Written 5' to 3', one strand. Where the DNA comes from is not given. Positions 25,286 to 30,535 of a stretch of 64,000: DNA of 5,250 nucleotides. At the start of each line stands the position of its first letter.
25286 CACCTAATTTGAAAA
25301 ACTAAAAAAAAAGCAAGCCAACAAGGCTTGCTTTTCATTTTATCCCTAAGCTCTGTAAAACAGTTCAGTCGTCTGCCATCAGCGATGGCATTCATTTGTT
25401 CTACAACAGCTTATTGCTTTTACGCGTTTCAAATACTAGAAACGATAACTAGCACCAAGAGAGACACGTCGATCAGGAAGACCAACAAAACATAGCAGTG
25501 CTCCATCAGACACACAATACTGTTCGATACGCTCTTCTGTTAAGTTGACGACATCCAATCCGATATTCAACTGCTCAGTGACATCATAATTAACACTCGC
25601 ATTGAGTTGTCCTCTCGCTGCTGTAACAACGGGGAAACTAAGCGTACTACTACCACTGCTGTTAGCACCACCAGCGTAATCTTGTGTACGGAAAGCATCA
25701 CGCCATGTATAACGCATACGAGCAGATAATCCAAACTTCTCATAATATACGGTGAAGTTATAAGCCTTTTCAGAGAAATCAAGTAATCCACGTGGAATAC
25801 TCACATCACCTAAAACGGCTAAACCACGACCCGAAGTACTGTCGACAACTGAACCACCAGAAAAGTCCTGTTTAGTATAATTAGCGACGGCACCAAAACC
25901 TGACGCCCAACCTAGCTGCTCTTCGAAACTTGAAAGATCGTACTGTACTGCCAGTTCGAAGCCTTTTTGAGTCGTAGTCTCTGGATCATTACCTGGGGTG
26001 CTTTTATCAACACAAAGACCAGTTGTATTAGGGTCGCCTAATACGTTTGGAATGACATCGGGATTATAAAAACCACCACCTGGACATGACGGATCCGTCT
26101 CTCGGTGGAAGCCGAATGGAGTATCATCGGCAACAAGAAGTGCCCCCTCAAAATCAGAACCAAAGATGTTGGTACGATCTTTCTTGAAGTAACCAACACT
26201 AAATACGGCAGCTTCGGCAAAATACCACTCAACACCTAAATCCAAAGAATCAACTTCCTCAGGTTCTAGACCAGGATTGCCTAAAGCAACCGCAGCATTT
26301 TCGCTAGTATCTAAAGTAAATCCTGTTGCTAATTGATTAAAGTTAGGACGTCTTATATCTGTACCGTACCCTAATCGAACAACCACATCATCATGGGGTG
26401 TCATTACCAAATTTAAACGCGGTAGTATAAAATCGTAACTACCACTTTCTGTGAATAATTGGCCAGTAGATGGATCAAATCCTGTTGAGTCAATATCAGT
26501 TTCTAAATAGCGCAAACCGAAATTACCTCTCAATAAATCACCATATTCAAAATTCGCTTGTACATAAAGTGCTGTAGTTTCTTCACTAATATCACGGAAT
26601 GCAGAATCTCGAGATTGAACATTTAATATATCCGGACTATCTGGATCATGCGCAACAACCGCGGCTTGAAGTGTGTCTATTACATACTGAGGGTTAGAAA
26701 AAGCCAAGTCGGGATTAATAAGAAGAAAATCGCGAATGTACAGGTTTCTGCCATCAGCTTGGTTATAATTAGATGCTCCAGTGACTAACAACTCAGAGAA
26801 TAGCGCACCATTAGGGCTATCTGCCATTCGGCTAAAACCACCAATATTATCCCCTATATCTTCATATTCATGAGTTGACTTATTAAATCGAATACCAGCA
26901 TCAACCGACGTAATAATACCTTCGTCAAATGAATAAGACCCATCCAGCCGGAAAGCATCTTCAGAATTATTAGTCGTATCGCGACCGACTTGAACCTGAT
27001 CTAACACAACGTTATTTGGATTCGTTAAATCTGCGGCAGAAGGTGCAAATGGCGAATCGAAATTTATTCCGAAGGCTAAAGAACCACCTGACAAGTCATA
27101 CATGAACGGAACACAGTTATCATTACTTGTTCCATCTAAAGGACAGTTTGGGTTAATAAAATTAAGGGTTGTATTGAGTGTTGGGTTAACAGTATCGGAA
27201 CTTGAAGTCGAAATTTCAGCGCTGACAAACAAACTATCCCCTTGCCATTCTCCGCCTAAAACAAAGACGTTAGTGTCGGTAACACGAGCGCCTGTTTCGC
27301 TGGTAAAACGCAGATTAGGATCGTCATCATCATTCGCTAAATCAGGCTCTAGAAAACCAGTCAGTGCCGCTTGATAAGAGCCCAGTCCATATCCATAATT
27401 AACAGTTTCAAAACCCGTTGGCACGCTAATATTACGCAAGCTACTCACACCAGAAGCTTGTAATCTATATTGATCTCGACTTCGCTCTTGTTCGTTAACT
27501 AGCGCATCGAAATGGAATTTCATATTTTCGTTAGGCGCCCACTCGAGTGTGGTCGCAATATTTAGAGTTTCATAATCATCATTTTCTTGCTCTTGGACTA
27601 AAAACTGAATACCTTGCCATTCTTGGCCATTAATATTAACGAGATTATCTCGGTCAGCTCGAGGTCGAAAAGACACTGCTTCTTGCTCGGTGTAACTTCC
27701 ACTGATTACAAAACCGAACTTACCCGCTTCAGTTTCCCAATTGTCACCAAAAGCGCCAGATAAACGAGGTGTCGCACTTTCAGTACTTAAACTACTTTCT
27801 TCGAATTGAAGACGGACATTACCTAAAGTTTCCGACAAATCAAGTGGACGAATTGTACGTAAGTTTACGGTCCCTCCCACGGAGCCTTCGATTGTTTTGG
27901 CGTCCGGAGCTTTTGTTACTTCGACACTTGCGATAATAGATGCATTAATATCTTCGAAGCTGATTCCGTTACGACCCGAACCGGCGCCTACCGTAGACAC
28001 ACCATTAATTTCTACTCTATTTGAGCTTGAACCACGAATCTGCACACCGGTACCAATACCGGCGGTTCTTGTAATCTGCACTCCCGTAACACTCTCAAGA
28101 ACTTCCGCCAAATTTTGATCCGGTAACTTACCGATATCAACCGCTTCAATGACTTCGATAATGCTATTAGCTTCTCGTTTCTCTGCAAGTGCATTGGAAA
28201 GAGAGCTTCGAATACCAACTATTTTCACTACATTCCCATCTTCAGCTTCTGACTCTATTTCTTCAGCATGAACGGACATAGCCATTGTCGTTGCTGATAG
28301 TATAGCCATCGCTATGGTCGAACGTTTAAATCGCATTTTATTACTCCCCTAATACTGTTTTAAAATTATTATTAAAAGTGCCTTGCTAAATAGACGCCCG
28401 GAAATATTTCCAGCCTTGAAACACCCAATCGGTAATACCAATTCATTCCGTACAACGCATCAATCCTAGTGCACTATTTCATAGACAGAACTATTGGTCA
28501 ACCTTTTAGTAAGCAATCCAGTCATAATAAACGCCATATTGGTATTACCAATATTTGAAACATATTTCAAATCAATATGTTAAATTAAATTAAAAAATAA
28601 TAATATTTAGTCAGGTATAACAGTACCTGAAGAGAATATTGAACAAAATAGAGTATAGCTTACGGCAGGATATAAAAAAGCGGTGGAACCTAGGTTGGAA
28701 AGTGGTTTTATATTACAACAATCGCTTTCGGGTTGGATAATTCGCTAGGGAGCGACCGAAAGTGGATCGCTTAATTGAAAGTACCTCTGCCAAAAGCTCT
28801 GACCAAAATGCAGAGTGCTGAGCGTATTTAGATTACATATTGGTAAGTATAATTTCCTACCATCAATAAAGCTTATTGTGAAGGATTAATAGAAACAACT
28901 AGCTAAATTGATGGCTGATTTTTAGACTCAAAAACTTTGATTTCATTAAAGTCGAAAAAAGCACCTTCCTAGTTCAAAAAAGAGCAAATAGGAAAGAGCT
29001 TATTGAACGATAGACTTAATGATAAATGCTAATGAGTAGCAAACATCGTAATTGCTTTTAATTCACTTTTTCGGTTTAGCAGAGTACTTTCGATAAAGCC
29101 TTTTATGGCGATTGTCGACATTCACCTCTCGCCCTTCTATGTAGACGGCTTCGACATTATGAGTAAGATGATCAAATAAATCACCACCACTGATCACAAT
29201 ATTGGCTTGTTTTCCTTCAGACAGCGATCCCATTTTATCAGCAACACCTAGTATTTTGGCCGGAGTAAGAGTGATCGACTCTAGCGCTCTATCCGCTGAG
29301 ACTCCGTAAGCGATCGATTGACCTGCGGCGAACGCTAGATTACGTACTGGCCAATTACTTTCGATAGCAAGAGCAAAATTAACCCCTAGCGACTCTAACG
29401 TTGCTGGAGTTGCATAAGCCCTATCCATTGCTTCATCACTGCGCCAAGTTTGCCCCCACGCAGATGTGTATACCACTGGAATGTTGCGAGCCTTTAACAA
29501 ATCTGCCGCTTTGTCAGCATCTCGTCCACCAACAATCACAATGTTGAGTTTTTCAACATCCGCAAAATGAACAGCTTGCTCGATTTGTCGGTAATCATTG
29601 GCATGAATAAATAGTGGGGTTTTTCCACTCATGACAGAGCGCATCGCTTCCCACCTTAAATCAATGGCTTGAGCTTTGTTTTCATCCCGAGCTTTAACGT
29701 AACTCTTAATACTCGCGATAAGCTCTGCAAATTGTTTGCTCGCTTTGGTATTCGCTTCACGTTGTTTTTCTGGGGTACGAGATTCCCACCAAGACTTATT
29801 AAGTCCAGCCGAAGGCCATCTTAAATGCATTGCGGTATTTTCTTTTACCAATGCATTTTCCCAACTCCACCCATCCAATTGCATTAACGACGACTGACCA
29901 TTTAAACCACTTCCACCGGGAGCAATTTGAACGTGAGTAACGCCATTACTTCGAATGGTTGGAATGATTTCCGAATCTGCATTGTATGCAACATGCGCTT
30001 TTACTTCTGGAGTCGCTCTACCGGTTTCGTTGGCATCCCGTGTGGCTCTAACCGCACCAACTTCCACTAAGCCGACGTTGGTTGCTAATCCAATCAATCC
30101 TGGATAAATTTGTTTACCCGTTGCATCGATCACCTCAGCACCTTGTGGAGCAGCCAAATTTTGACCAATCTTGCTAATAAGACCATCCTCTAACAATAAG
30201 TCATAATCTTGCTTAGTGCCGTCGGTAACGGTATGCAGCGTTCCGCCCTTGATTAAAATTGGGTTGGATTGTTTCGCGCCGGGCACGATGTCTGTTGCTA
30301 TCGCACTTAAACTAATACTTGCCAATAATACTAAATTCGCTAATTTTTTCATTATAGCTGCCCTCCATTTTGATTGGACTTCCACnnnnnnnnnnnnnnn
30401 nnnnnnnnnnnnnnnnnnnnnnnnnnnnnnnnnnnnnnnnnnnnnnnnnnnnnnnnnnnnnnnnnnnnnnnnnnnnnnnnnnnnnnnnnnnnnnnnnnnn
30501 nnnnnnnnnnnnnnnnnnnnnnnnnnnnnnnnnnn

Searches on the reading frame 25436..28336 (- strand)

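Call 10: search_protein_families(library=pfam, proteins=[window:25436-28336:-], max_evalue=0.00001)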
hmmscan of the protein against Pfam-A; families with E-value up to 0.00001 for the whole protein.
window:25436-28336:- (966 aa): 3 families
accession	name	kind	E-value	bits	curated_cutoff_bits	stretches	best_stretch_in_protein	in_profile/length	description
PF00593.30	TonB_dep_Rec_b-barrel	-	9.4e-36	125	27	1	419-932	21-436/436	TonB dependent receptor-like, beta-barrel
PF14905.12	OMP_b-brl_3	-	4.6e-15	56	27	1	576-723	104-244/408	Outer membrane protein beta-barrel family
PF07715.20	Plug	-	2.1e-13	51.1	23.9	1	53-155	2-106/107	TonB-dependent Receptor Plug Domain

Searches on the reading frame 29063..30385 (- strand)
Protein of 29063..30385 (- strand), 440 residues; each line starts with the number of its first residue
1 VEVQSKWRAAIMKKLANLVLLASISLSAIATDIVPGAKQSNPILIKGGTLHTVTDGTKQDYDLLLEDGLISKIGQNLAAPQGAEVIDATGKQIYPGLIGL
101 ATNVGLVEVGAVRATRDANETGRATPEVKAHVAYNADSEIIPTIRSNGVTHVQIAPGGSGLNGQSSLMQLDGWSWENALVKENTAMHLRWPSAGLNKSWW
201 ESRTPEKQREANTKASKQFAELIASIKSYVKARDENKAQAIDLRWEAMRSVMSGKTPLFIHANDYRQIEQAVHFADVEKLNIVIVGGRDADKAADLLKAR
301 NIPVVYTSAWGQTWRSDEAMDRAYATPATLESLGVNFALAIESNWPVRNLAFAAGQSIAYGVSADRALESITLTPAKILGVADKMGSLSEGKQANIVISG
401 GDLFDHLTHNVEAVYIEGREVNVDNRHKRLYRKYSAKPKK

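Call 11: search_protein_families(library=pfam, proteins=[window:29063-30385:-], max_evalue=0.00001)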
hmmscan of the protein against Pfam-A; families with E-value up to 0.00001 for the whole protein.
window:29063-30385:- (440 aa): 2 families
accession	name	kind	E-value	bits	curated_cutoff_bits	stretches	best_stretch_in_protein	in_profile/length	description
PF01979.26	Amidohydro_1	-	3.8e-09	36.7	25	1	329-420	238-344/345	Amidohydrolase family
PF07969.17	Amidohydro_3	-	4.1e-06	27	29.7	0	362-421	407-471/472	Amidohydrolase family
